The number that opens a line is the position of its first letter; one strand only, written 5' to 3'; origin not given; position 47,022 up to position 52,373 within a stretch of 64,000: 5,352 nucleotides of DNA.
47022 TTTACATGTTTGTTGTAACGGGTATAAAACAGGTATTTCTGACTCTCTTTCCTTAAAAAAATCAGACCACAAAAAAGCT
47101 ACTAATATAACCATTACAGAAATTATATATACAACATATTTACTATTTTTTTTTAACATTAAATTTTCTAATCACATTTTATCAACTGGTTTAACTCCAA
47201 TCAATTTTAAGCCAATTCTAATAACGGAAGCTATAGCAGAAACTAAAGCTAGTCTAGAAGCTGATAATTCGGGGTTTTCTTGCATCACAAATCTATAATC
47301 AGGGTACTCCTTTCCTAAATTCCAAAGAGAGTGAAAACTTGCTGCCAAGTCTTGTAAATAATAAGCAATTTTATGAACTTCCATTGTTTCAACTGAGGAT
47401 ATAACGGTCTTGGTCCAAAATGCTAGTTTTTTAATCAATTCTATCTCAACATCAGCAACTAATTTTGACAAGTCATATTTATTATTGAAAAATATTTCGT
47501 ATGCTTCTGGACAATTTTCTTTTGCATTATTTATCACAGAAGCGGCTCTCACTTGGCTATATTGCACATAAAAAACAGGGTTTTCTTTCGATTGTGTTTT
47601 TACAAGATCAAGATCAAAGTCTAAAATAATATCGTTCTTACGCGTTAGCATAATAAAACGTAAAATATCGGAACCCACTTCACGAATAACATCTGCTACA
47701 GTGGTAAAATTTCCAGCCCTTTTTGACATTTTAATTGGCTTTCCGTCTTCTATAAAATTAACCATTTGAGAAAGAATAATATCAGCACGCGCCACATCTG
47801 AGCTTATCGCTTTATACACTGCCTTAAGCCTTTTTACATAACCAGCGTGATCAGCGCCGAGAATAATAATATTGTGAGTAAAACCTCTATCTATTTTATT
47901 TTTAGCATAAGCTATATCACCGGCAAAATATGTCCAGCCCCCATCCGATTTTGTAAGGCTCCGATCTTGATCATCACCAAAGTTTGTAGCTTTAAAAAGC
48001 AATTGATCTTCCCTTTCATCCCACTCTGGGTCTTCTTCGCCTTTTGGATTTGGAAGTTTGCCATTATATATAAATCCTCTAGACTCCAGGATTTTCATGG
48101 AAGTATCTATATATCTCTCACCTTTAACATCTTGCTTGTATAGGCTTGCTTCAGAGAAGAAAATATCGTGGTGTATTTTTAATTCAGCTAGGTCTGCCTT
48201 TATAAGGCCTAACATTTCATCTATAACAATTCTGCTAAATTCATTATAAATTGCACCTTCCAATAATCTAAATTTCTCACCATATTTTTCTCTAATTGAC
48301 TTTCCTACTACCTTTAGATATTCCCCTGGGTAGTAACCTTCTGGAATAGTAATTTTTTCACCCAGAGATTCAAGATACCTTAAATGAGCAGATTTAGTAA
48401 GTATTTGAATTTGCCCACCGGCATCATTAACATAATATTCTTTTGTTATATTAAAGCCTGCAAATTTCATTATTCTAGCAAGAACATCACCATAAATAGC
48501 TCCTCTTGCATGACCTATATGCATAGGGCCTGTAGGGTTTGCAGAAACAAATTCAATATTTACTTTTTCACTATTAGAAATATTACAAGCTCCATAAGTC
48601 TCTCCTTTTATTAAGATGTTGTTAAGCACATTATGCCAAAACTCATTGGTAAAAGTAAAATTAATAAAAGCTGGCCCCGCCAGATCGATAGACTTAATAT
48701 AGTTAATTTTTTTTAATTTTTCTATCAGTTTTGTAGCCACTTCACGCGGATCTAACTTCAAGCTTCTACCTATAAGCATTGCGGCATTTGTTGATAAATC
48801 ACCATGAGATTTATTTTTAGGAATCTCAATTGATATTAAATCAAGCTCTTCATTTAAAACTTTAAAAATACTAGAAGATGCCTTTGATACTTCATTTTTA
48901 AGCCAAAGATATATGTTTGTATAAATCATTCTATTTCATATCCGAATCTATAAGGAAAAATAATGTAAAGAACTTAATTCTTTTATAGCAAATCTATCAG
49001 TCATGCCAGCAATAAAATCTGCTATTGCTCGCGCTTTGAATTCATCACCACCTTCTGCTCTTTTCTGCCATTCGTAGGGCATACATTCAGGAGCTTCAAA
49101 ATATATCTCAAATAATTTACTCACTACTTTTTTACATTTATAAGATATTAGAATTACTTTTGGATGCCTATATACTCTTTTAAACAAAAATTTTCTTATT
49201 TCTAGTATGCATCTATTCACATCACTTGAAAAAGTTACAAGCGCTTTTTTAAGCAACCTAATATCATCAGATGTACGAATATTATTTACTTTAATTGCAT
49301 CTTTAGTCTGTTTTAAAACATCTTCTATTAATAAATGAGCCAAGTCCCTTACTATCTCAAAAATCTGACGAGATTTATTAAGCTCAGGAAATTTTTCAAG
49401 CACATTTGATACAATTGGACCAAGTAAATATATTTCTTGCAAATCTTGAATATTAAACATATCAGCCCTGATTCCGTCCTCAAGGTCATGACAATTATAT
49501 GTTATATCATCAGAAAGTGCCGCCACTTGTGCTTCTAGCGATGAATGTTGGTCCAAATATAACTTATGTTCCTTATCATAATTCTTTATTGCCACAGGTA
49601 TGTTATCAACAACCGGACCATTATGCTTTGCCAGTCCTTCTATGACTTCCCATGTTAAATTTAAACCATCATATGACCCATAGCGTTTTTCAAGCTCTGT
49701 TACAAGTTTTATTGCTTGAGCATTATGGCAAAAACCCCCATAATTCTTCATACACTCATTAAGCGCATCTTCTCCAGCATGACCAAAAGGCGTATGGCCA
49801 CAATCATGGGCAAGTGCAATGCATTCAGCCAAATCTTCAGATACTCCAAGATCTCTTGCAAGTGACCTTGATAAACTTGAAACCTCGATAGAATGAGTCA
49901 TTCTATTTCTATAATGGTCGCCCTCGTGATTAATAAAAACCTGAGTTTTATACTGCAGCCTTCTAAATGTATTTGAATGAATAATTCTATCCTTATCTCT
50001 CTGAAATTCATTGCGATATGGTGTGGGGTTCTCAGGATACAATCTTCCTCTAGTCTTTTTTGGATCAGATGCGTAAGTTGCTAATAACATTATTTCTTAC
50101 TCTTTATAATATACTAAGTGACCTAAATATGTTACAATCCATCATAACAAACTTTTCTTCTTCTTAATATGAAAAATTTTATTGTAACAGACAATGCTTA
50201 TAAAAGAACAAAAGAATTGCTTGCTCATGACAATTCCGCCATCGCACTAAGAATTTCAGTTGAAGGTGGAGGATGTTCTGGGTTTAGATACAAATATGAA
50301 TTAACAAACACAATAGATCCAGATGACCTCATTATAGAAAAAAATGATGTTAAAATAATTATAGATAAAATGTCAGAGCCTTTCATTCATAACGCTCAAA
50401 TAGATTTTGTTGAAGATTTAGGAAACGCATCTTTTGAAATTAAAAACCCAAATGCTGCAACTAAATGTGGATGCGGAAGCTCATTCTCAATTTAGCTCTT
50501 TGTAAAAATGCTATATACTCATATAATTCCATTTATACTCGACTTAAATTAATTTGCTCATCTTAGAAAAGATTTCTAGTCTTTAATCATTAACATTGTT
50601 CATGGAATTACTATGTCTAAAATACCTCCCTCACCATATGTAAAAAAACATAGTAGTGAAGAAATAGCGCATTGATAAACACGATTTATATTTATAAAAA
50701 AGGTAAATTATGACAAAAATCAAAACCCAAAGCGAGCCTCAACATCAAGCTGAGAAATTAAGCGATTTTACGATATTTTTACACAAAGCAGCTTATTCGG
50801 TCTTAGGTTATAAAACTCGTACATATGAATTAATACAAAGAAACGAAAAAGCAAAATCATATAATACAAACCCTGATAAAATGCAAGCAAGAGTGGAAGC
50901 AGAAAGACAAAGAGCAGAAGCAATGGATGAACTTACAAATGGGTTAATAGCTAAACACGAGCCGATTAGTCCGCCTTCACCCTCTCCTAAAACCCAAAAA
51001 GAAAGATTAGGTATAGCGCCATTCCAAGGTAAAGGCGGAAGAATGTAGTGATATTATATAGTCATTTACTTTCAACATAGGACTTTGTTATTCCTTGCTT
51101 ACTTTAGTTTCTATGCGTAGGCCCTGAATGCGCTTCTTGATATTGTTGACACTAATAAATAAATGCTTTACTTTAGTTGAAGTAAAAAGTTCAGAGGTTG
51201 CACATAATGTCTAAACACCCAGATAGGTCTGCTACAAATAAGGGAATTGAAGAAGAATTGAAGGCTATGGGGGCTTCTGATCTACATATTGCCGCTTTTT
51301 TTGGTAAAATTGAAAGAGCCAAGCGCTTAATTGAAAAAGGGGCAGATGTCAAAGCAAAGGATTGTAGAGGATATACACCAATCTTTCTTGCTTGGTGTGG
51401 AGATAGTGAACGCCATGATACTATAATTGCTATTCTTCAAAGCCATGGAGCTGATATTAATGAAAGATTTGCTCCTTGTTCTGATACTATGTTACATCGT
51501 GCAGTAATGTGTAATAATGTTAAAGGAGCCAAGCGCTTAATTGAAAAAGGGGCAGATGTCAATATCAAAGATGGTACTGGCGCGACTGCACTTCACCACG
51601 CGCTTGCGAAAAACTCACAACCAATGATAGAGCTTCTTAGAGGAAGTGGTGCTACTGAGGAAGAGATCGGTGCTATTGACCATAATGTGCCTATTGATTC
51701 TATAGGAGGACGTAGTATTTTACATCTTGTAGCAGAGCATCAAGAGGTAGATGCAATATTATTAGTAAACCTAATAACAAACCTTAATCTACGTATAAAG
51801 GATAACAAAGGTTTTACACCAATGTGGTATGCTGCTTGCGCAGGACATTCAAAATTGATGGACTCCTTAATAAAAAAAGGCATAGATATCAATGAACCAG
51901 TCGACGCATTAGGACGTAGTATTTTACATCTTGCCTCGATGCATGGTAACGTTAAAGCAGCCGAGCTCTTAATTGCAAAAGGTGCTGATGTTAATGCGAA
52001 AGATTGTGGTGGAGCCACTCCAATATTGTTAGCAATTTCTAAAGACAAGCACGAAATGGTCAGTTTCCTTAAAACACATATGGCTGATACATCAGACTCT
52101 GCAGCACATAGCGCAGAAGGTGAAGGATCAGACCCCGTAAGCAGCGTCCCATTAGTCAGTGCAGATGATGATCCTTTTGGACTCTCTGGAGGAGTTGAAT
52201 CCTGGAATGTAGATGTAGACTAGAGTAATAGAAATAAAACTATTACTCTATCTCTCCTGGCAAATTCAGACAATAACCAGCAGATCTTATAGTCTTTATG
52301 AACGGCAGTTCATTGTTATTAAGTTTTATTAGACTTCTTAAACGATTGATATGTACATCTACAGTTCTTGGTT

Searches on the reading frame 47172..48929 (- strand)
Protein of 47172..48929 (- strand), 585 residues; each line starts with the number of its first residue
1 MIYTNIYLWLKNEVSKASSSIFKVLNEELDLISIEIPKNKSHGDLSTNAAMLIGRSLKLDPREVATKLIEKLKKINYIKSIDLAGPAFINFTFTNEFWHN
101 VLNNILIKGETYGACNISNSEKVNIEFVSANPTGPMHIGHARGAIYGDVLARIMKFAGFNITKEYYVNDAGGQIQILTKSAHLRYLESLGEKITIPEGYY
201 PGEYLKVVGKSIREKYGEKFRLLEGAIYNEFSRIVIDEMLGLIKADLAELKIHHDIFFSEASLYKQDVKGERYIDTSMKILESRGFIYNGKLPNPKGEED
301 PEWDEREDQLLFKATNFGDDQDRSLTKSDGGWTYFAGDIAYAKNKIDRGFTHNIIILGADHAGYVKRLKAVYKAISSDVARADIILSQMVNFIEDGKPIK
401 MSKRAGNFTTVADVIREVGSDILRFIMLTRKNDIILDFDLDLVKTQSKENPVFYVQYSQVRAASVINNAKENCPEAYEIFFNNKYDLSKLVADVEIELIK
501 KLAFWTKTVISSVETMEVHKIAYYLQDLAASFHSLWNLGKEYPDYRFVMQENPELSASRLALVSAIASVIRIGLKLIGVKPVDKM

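Call 29: find_related_loci(query=window:47172-48929:-, collection=genome_contigs, flank=10000)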
Query window:47172-48929:- (585 aa) in genome_contigs; peptide patterns used: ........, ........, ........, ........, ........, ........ (x = any residue, [..] = any of these).
52 stretches matched a pattern; 5 encode a relative of the query (tblastn E <= 1e-3); 5 distinct loci.
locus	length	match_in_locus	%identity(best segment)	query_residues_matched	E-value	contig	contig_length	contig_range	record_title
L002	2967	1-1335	85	141-585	0e+0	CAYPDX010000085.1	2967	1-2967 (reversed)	MAG TPA_asm: uncultured Rickettsia sp. isolate SRP296810_co1_77 genome assembly, contig: NODE_51623_length_2967_cov_4.22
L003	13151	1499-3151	45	26-585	7e-164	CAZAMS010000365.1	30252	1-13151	MAG TPA_asm: uncultured Aestuariivirga sp. isolate binchicken_co165_430 genome assembly, contig: k141_2540189, whole gen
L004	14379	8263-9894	36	9-585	3e-111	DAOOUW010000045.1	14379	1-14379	MAG TPA_asm: Bacteroidota bacterium isolate AMR_MDS_2457 NODE_2808_length_14379_cov_16.879084, whole genome shotgun sequ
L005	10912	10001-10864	32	29-358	2e-48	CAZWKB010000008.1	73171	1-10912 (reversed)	MAG TPA_asm: uncultured bacterium isolate binchicken_co113_64 genome assembly, contig: NODE_381_length_73171_cov_3.09980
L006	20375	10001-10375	32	60-185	3e-18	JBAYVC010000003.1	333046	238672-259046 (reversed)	MAG: Pseudobdellovibrionaceae bacterium isolate SO_2016_LW3_50 scaffold00025_LW162_2016, whole genome shotgun sequence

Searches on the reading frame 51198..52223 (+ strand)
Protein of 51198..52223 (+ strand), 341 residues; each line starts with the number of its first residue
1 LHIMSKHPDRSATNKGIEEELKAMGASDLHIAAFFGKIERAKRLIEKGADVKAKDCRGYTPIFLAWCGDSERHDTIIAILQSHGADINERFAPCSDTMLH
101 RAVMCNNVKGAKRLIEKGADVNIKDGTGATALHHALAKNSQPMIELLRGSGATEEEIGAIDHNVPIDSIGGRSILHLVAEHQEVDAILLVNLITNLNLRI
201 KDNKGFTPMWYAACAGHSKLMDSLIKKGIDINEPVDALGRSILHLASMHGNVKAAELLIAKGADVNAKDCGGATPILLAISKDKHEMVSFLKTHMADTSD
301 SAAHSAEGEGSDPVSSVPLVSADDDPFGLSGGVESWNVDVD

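Call 68: search_protein_families(library=pfam, proteins=[window:51198-52223:+], max_evalue=0.00001)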
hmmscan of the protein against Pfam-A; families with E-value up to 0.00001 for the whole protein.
window:51198-52223:+ (341 aa): 6 families
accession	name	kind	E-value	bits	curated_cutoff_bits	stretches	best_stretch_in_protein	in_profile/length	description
PF12796.13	Ank_2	-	4.9e-46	155.7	27.3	5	29-125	1-90/90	Ankyrin repeats (3 copies)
PF00023.36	Ank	-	5.8e-38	127.2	21.1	1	239-269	2-32/33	Ankyrin repeat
PF13637.12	Ank_4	-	7.5e-35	118.6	22.7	2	210-259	2-50/50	Ankyrin repeats (many copies)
PF13606.12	Ank_3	-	2.3e-30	101.2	22.3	0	239-267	2-30/30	Ankyrin repeat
PF13857.12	Ank_5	-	1.4e-17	64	27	0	94-135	15-56/56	Ankyrin repeats (many copies)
PF23745.1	ANK_LRRK2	-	2.7e-08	34.2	27.5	0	95-157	31-93/130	LRRK2 ANK repeat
